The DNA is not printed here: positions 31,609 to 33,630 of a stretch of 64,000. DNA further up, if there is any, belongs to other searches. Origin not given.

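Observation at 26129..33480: Adjacent dockerin-like giant surface protein and cohesin-like membrane-anchored protein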

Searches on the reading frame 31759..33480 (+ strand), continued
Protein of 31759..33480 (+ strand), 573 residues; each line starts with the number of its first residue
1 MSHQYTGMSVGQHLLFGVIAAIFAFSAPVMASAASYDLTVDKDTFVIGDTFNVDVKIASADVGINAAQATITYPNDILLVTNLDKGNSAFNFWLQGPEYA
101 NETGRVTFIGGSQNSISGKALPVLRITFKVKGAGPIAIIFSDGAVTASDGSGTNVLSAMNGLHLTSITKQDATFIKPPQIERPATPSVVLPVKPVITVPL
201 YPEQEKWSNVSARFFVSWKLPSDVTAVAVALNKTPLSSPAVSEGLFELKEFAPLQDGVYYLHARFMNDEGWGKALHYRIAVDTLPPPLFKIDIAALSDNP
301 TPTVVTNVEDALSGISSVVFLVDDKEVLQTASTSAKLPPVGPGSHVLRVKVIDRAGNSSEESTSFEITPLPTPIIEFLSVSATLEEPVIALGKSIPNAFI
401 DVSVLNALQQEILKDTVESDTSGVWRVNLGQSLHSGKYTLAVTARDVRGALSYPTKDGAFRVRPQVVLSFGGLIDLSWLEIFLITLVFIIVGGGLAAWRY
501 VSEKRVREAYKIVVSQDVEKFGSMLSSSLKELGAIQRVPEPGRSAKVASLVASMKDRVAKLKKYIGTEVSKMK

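Call 17: find_encoding_contigs(protein=P0035, flank=10000, max_places=2)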
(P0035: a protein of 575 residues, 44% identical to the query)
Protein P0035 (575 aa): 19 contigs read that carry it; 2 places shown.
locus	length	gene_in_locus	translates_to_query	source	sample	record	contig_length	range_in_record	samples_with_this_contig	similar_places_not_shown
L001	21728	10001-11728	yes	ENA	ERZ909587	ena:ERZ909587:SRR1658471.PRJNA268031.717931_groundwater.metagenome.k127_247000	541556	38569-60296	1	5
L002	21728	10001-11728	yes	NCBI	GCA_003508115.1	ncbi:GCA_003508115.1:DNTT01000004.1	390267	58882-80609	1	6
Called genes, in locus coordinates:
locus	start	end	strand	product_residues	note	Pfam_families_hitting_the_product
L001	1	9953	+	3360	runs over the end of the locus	PF09276:Pertus-S5-tox (faint), PF16640:Big_3_5, PF01833:TIG (weak)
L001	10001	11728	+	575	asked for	PF19077:Big_13 (faint)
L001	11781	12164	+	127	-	PF00072:Response_reg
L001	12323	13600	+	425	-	PF00070:Pyr_redox (faint), PF00890:FAD_binding_2, PF01134:GIDA (faint), PF01494:FAD_binding_3 (weak), PF03486:HI0933_like, PF07992:Pyr_redox_2, PF12831:FAD_oxidored, PF22780:HI0933_like_1st, +1 more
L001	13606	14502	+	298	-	PF13460:NAD_binding_10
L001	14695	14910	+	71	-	-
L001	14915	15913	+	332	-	PF01207:Dus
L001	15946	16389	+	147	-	-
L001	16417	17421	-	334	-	PF01018:GTP1_OBG, PF01926:MMR_HSR1, PF02421:FeoB_N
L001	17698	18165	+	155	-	-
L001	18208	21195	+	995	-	PF00580:UvrD-helicase, PF13245:AAA_19, PF13361:UvrD_C, PF13538:UvrD_C_2 (faint), PF12705:PDDEXK_1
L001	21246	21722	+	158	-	PF07681:DoxX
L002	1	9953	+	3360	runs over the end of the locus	PF09276:Pertus-S5-tox (faint), PF16640:Big_3_5, PF01833:TIG (weak)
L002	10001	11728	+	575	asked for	PF19077:Big_13 (faint)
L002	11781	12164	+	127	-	PF00072:Response_reg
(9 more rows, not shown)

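Call 18: find_encoding_contigs(protein=P0098, flank=10000, max_places=2)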
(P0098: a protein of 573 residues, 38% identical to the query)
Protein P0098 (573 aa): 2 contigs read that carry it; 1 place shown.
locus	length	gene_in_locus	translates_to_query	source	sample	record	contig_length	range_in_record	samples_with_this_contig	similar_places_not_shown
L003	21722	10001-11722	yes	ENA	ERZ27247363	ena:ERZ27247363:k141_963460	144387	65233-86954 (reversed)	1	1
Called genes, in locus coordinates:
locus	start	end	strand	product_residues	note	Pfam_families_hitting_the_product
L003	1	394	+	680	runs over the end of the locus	PF03924:CHASE, PF22309:HK-GC-Chemotax_sensor (faint), PF00989:PAS, PF08448:PAS_4 (weak), PF13426:PAS_9, PF00512:HisKA, PF02518:HATPase_c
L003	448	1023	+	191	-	PF00989:PAS (faint), PF08448:PAS_4 (weak)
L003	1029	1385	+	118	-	PF13473:Cupredoxin_1, PF00127:Copper-bind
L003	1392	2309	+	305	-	PF03358:FMN_red, PF02525:Flavodoxin_2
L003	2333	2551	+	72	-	PF10967:DUF2769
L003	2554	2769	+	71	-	-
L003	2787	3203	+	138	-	PF01814:Hemerythrin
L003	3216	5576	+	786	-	PF00989:PAS, PF08447:PAS_3, PF08448:PAS_4, PF13426:PAS_9, PF08447:PAS_3, PF13426:PAS_9, PF00989:PAS, PF13426:PAS_9, +6 more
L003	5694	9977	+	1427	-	-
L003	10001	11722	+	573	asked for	PF00963:Cohesin (weak), PF19077:Big_13 (faint)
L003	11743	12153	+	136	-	PF00072:Response_reg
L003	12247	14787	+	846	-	PF00690:Cation_ATPase_N, PF00122:E1-E2_ATPase, PF00702:Hydrolase, PF13246:Cation_ATPase, PF08282:Hydrolase_3 (faint), PF00689:Cation_ATPase_C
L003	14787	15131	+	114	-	PF01863:YgjP-like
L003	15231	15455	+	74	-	-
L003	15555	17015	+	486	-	PF03193:RsgA_GTPase (faint), PF00005:ABC_tran, PF02463:SMC_N (faint), PF13191:AAA_16 (faint), PF13401:AAA_22 (faint), PF13476:AAA_23 (faint), PF13555:AAA_29 (faint), PF00005:ABC_tran, +3 more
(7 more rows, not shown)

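Call 19: find_encoding_contigs(protein=P0093, flank=10000, max_places=2)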
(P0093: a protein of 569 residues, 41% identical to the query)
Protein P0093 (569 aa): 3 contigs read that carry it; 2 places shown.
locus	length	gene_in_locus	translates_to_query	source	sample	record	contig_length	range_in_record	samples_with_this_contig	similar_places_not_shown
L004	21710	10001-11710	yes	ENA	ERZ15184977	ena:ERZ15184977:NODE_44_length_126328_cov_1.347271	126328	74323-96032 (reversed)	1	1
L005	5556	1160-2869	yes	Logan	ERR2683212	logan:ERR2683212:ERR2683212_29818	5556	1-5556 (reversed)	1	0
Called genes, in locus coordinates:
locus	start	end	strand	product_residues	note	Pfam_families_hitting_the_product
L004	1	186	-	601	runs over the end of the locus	PF08439:Peptidase_M3_N, PF01432:Peptidase_M3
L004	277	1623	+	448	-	PF01547:SBP_bac_1, PF13416:SBP_bac_8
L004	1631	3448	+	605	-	PF00672:HAMP (faint), PF00512:HisKA, PF02518:HATPase_c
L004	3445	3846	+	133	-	PF00072:Response_reg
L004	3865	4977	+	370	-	PF00871:Acetate_kinase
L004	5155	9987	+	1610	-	PF00404:Dockerin_1 (weak)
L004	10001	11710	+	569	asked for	PF00963:Cohesin (weak), PF19077:Big_13 (faint)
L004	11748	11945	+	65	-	-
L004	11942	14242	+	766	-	PF00989:PAS, PF08448:PAS_4, PF13426:PAS_9, PF00989:PAS, PF13188:PAS_8, PF08447:PAS_3, PF08448:PAS_4, PF13426:PAS_9, +7 more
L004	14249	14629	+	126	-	PF00072:Response_reg, PF23198:PDE8A_N (faint)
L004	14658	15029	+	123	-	PF00072:Response_reg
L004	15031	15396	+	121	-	PF07681:DoxX, PF13564:DoxX_2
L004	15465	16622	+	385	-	PF05496:RuvB_N, PF01078:Mg_chelatase (faint), PF13191:AAA_16 (faint), PF00004:AAA, PF07728:AAA_5 (weak), PF16193:AAA_assoc_2, PF12002:MgsA_C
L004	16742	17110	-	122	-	-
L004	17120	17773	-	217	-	-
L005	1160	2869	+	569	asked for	PF00963:Cohesin (weak), PF19077:Big_13 (faint)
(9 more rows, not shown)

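Call 27: find_related_loci(query=A1, collection=genome_contigs, flank=10000)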
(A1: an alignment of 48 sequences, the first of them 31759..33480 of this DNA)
Query A1 (573 aa) in genome_contigs; peptide patterns used: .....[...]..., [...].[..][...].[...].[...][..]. (x = any residue, [..] = any of these).
204 stretches matched a pattern; 159 encode a relative of the query (tblastn E <= 1e-3); the best 80 are kept; 80 distinct loci.
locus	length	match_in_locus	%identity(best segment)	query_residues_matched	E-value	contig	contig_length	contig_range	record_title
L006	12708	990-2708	44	18-572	9e-151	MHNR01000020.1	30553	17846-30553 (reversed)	MAG: Candidatus Ryanbacteria bacterium RIFCSPHIGHO2_02_FULL_48_12 rifcsphigho2_02_scaffold_4829, whole genome shotgun se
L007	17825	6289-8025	44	5-572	3e-149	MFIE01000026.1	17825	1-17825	MAG: Candidatus Giovannonibacteria bacterium RIFCSPLOWO2_01_FULL_46_13 rifcsplowo2_01_scaffold_6241, whole genome shotgu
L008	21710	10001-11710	41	18-573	1e-142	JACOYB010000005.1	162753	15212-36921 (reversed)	MAG: Candidatus Magasanikbacteria bacterium isolate NC_groundwater_168_Ag_S-0.1um_42_11 S4_GD2017_2_S1_scaffold_52, whol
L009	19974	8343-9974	44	44-573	1e-142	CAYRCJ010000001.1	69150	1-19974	MAG TPA_asm: uncultured Candidatus Saccharibacteria bacterium isolate SRP193066_co2_427 genome assembly, contig: NODE_11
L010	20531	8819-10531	42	25-572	3e-138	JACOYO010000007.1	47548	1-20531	MAG: Parcubacteria group bacterium isolate NC_groundwater_181_Ag_S-0.1um_44_14 S4_GD2017_2_S1_scaffold_394, whole genome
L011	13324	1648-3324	42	17-572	6e-131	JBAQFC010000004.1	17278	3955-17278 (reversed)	MAG: Minisyncoccia bacterium isolate MFD12003_ilm_asm_bin59 k127_128825, whole genome shotgun sequence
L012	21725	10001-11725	38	8-573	1e-130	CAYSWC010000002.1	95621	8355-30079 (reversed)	MAG TPA_asm: uncultured Candidatus Saccharibacteria bacterium isolate SRP178908_co1_13 genome assembly, contig: NODE_97_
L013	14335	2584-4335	40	16-573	4e-128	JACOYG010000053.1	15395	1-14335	MAG: Candidatus Nealsonbacteria bacterium isolate NC_groundwater_173_Ag_S-0.1um_42_8 S4_GD2017_2_S1_scaffold_2803, whole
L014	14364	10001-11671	39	32-573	3e-127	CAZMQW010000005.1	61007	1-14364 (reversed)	MAG TPA_asm: uncultured Candidatus Saccharibacteria bacterium isolate binchicken_co34_534 genome assembly, contig: NODE_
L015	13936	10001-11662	40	31-573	6e-125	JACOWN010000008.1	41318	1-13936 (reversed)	MAG: Parcubacteria group bacterium isolate NC_groundwater_127_Ag_B-0.1um_55_13 S3_GD2017_2_B1_scaffold_361, whole genome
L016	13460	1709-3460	39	10-573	9e-125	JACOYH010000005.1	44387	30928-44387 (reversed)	MAG: Candidatus Nealsonbacteria bacterium isolate NC_groundwater_174_Ag_S-0.1um_45_15 S4_GD2017_2_S1_scaffold_474, whole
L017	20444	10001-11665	40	21-572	9e-125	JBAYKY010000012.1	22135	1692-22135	MAG: Candidatus Paceibacterota bacterium isolate SO_2016_GW1_90 scaffold04082_OW334_2016, whole genome shotgun sequence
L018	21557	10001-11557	41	18-532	9e-125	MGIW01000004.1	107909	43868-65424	MAG: Candidatus Wolfebacteria bacterium RIFOXYD12_FULL_48_21 rifoxyd3_full_scaffold_51, whole genome shotgun sequence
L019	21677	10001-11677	41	17-572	5e-123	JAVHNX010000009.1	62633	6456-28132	MAG: Candidatus Paceibacterota bacterium isolate WB02no17_34_18 NODE_127_length_62633_cov_11.429049, whole genome shotgu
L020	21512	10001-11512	44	14-516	1e-121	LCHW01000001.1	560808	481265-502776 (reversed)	MAG: Candidatus Wolfebacteria bacterium GW2011_GWE2_44_13 UW32_C0001, whole genome shotgun sequence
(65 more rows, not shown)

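Call 75: search_protein_families(library=pfam, proteins=[P0002, P0003, P0005, P0016, P0023, P0074], max_evalue=0.001)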
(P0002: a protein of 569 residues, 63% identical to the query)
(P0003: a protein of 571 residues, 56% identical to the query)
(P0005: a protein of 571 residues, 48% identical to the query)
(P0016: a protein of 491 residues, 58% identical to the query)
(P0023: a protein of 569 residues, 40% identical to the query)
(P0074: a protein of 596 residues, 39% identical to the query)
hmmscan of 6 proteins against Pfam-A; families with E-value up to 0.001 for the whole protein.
P0002 (569 aa): 2 families
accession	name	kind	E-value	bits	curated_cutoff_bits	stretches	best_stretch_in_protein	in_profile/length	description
PF19077.6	Big_13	-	4.4e-13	50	27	1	413-458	55-100/102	Bacterial Ig-like domain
PF00963.24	Cohesin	-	1.1e-05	26.1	24.1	1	42-145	12-123/139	Cohesin domain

P0003 (571 aa): 3 families
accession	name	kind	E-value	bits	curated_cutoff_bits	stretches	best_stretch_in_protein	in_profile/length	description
PF19077.6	Big_13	-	1e-09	39.2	27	1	385-454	29-95/102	Bacterial Ig-like domain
PF00963.24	Cohesin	-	1.9e-05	25.3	24.1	1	33-144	7-126/139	Cohesin domain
PF07495.19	Y_Y_Y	-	7.4e-05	23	26.6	0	430-460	34-64/65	Y_Y_Y domain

P0005 (571 aa): 2 families
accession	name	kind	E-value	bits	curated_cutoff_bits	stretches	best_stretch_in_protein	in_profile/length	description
PF19077.6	Big_13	-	4.4e-10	40.4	27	1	380-453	28-97/102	Bacterial Ig-like domain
PF00963.24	Cohesin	-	7.2e-08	33.2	24.1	1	29-143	5-126/139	Cohesin domain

P0016 (491 aa): 2 families
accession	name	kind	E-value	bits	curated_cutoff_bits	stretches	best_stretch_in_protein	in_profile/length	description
PF00963.24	Cohesin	-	9.5e-07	29.5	24.1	1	50-154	11-124/139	Cohesin domain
PF19077.6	Big_13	-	7.4e-05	23.6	27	0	303-372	24-99/102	Bacterial Ig-like domain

P0023 (569 aa): 3 families
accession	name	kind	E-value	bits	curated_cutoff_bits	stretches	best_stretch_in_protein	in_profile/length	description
PF19077.6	Big_13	-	4.4e-09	37.2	27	1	377-447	23-91/102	Bacterial Ig-like domain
PF17936.7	Big_6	-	1.7e-06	28.6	27.6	1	377-450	9-77/83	Bacterial Ig domain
PF00963.24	Cohesin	-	2.2e-06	28.4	24.1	1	31-153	3-135/139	Cohesin domain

P0074 (596 aa): 4 families
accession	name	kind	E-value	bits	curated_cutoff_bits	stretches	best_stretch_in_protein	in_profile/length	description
PF19077.6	Big_13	-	3.3e-10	40.8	27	0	418-476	33-89/102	Bacterial Ig-like domain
PF00963.24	Cohesin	-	4.4e-09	37.1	24.1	1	58-189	2-139/139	Cohesin domain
PF17936.7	Big_6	-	0.00021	21.9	27.6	0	406-482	7-78/83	Bacterial Ig domain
PF13860.13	FlgD_ig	-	0.00066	20.1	27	0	428-472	27-77/79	FlgD Ig-like domain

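Call 79: search_protein_representatives(alignment_id=A1)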
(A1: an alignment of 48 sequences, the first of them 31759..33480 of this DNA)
Query: 48 sequences, 570 profile positions. Proteins with E-value up to 0.001 (for the whole library): 26054; up to 1e-10: 11568; up to 1e-30: 3239. The best 150 are listed.
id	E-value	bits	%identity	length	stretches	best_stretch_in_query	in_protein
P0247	0.0e+00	1647.3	-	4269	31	272-358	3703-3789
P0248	1.5e-278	941.3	-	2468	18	246-360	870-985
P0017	1.7e-229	779.3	-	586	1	1-570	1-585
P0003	1.6e-227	772.9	-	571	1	4-570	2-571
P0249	4.8e-223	758.0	-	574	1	4-564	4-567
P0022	9.4e-222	753.8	-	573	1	7-570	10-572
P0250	7.0e-221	750.9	-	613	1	3-570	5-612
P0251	1.7e-220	749.6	-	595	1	9-570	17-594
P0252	1.8e-212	723.2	-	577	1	7-569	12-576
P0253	8.5e-212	720.9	-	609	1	8-570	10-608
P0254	1.9e-211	719.8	-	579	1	2-570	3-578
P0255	1.8e-210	716.6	-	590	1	4-570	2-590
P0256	1.1e-208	710.6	-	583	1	2-570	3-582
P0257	4.8e-208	708.5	-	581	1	6-569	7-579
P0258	8.7e-208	707.7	-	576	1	4-569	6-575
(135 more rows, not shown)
